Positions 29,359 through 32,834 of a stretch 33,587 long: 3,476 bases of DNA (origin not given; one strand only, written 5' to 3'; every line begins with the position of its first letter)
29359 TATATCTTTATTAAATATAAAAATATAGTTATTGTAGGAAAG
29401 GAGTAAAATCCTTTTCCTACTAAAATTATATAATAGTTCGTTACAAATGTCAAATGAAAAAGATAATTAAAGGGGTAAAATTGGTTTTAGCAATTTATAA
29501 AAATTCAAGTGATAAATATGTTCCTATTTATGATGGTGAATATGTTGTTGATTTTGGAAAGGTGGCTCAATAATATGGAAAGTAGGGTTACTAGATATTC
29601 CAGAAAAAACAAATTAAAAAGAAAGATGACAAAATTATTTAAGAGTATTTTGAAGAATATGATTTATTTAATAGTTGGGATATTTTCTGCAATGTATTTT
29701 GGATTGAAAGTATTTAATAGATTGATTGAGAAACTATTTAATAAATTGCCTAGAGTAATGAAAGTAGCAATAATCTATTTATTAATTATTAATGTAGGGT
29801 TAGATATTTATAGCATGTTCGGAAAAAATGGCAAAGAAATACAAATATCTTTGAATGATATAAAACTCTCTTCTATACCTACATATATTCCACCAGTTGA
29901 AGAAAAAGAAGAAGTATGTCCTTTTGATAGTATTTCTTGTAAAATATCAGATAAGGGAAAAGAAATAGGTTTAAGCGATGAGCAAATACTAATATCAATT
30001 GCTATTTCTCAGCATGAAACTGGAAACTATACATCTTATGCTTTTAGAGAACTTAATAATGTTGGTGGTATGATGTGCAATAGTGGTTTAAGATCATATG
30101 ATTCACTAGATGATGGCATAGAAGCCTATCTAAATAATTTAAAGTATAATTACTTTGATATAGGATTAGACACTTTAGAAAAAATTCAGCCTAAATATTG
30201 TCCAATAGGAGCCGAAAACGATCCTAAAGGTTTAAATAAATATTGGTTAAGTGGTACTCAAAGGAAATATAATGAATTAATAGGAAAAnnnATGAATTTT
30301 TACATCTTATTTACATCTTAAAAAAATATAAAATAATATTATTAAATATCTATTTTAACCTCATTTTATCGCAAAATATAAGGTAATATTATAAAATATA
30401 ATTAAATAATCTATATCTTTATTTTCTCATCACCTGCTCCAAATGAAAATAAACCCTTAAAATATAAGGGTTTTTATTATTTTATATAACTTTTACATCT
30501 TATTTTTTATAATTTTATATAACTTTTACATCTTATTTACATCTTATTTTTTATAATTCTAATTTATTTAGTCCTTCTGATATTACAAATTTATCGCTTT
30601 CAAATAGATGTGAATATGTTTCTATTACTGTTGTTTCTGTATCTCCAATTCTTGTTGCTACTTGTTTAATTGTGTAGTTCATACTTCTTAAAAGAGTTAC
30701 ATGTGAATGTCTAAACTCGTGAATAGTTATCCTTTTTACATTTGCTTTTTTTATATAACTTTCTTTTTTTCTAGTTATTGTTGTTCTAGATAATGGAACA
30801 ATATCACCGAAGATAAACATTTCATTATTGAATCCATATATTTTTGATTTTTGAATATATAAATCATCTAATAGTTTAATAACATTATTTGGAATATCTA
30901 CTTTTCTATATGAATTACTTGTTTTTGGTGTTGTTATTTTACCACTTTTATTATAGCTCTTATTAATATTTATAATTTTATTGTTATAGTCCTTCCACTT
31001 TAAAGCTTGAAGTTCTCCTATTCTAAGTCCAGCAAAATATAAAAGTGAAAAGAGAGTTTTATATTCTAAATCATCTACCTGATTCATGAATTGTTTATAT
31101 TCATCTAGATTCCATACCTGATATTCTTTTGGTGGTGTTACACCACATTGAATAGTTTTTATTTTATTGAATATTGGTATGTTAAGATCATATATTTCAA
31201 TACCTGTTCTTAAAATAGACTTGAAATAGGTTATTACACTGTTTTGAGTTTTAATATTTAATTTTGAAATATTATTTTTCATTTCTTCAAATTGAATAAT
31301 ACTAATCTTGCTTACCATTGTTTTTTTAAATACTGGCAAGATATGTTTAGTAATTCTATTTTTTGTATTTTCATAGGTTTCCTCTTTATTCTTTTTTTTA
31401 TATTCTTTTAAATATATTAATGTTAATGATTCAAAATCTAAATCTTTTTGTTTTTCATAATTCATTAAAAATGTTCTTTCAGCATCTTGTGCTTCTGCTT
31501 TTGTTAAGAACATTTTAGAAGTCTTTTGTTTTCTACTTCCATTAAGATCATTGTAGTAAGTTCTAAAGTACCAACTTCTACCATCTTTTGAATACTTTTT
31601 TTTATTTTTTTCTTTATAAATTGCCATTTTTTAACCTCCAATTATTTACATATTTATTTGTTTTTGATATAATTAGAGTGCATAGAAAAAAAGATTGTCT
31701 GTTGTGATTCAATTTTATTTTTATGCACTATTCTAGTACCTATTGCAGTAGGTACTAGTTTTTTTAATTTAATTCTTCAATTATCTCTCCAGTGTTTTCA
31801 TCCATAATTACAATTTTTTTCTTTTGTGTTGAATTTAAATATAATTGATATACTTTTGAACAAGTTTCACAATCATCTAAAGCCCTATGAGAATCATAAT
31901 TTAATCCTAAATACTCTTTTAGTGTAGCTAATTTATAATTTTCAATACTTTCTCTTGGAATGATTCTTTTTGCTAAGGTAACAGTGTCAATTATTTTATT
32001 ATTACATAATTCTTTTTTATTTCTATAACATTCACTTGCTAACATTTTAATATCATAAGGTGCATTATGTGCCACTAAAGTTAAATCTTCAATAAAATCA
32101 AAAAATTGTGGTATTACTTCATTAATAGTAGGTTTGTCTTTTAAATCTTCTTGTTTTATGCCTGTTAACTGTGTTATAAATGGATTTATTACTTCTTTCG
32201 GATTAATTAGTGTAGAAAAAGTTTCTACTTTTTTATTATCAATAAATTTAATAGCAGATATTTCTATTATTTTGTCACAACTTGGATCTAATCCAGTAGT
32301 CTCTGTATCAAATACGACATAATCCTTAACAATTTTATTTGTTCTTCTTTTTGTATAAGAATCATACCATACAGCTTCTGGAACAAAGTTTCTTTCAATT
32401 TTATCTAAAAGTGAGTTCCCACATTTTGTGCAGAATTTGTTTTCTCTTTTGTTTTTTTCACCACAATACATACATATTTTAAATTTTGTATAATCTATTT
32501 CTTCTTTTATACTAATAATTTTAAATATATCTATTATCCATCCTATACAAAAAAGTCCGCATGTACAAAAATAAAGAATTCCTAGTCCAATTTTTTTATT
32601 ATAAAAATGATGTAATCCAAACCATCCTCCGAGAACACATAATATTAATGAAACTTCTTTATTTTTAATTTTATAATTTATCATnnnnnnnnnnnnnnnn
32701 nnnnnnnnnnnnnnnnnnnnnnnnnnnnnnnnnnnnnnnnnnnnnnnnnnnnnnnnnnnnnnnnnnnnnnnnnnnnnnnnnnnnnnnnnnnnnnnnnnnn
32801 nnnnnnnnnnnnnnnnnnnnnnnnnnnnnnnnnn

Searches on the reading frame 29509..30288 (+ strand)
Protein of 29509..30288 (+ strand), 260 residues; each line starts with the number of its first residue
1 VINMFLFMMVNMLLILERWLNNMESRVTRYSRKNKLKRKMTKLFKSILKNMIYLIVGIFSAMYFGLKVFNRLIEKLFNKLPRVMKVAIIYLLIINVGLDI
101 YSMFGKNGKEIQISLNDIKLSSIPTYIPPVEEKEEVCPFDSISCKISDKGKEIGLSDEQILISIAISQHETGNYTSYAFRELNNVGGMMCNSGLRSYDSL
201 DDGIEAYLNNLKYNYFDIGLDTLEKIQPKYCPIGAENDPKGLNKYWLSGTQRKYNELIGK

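Call 10: search_protein_families(library=phrogs, proteins=[window:29509-30288:+], max_evalue=0.001)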
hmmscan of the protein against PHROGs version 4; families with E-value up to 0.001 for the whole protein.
window:29509-30288:+ (260 aa): 0 families

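Call 20: search_protein_families(library=pfam, proteins=[window:29509-30288:+], max_evalue=0.05)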
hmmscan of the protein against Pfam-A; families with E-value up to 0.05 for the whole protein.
window:29509-30288:+ (260 aa): 1 family
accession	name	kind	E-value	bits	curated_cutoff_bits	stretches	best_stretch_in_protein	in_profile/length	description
PF01832.25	Glucosaminidase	-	0.00018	22.6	30.2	1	162-214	17-82/123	Mannosyl-glycoprotein endo-beta-N-acetylglucosaminidase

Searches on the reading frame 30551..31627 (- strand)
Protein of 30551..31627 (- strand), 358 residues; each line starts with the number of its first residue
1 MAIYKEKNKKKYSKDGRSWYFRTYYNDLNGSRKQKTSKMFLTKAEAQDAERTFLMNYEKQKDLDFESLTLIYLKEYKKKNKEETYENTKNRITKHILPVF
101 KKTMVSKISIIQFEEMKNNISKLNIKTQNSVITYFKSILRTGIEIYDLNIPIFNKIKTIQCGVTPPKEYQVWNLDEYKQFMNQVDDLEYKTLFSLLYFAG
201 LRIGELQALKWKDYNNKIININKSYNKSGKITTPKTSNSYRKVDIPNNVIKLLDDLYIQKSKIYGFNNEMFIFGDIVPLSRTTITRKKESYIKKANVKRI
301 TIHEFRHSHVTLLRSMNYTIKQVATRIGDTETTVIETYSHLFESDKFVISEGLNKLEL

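Call 10: search_protein_families(library=phrogs, proteins=[window:30551-31627:-], max_evalue=0.001)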
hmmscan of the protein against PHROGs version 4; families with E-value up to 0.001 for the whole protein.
window:30551-31627:- (358 aa): 5 families
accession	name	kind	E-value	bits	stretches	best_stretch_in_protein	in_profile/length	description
phrog_1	-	integration and excision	1.4e-55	190.7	1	5-344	102-438/611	integrase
phrog_216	-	integration and excision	3.7e-19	69.9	1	175-341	59-224/301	integrase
phrog_23783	-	integration and excision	1e-13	52.6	1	13-150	9-147/162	integrase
phrog_7685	-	integration and excision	3.9e-13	50.5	1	234-346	122-228/240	integrase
phrog_26960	-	unknown function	2.1e-05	25.8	1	11-139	10-143/146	-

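Call 20: search_protein_families(library=pfam, proteins=[window:30551-31627:-], max_evalue=0.05)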
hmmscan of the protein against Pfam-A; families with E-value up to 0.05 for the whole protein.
window:30551-31627:- (358 aa): 4 families
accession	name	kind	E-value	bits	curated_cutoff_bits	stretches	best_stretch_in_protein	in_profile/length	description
PF00589.27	Phage_integrase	-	2.9e-16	60.2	27.1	1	175-342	6-169/172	Phage integrase family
PF14659.12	Phage_int_SAM_3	-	4.3e-09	36.9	22.6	1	65-113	2-50/58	Phage integrase, N-terminal SAM-like domain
PF14657.12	Arm-DNA-bind_4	-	4.2e-08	33.1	22.3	1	18-59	1-44/47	Arm DNA-binding domain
PF20306.3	Sp-DndD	-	0.042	14.4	27.2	0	59-96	11-50/51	Small protein found in certain Dnd DNA modification systems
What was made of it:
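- Checked: Canonical integrase: it lies at 30551-31627 (-) and has an arm-binding domain (calls 10, 20).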

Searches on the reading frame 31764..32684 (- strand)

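Call 10: search_protein_families(library=phrogs, proteins=[window:31764-32684:-], max_evalue=0.001)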
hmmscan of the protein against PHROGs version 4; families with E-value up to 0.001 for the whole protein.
window:31764-32684:- (306 aa): 12 families
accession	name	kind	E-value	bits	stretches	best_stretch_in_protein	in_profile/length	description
phrog_192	-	DNA, RNA and nucleotide metabolism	2.4e-54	186.1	1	111-286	97-274/397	DNA polymerase exonuclease subunit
phrog_14632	-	DNA, RNA and nucleotide metabolism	9.1e-46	157.3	1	115-294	77-256/380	DNA polymerase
phrog_17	-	DNA, RNA and nucleotide metabolism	3.5e-12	46.1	1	101-281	646-823/1445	DNA polymerase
phrog_10772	-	unknown function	2.4e-10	41.5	1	7-67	2-64/82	-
phrog_8793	-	unknown function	3.3e-10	41.3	1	8-59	3-54/81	-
phrog_22651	-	unknown function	6.5e-07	30.6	1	6-71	1-63/111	-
phrog_12241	-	DNA, RNA and nucleotide metabolism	2.3e-06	27.9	1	109-262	116-251/502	DNA polymerase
phrog_10680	-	unknown function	1e-05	26.7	1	4-46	73-115/144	-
phrog_10292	-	unknown function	1.3e-05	26.2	1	6-83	34-112/136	-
phrog_32725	-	unknown function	2e-05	25.7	1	19-72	42-94/106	-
phrog_33436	-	unknown function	3e-05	25.2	1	6-63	1-57/117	-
phrog_27357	-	unknown function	0.00099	20.4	0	4-65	32-92/112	-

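Call 20: search_protein_families(library=pfam, proteins=[window:31764-32684:-], max_evalue=0.05)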
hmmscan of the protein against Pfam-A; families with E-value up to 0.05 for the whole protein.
window:31764-32684:- (306 aa): 11 families
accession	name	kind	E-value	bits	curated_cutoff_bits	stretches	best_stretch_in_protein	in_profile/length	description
PF00929.31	RNase_T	-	6.2e-39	134.6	24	1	123-279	1-164/164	Exonuclease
PF05154.21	TM2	-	2.3e-14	53.7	27.9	1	7-54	3-51/51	TM2 domain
PF13482.12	RNase_H_2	-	5.3e-09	36.7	22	1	124-290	2-142/165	RNase_H superfamily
PF16473.11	Rv2179c-like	-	5.9e-08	33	27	1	123-280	3-174/177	3'-5' exoribonuclease Rv2179c-like domain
PF13240.11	Zn_Ribbon_1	-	1.5e-05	25.1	25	1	71-92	2-23/23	zinc-ribbon domain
PF01612.26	DNA_pol_A_exo1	-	5.5e-05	23.5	23.6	1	121-264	21-133/173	3'-5' exonuclease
PF12773.13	DZR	-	7.1e-05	23.3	27.3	1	71-91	1-21/45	Double zinc ribbon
PF13248.11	Zn_ribbon_3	-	0.00039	20.2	27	1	69-90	3-24/26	zinc-ribbon domain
PF08772.16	Zn_ribbon_NOB1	-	0.013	16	24.9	1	70-97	10-38/72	Nin one binding (NOB1) Zn-ribbon like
PF18912.6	DZR_2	-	0.018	15.3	27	1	71-92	10-31/56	Double zinc ribbon domain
PF24463.1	DUF7577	-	0.025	14.7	28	1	71-92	5-26/27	Domain of unknown function (DUF7577)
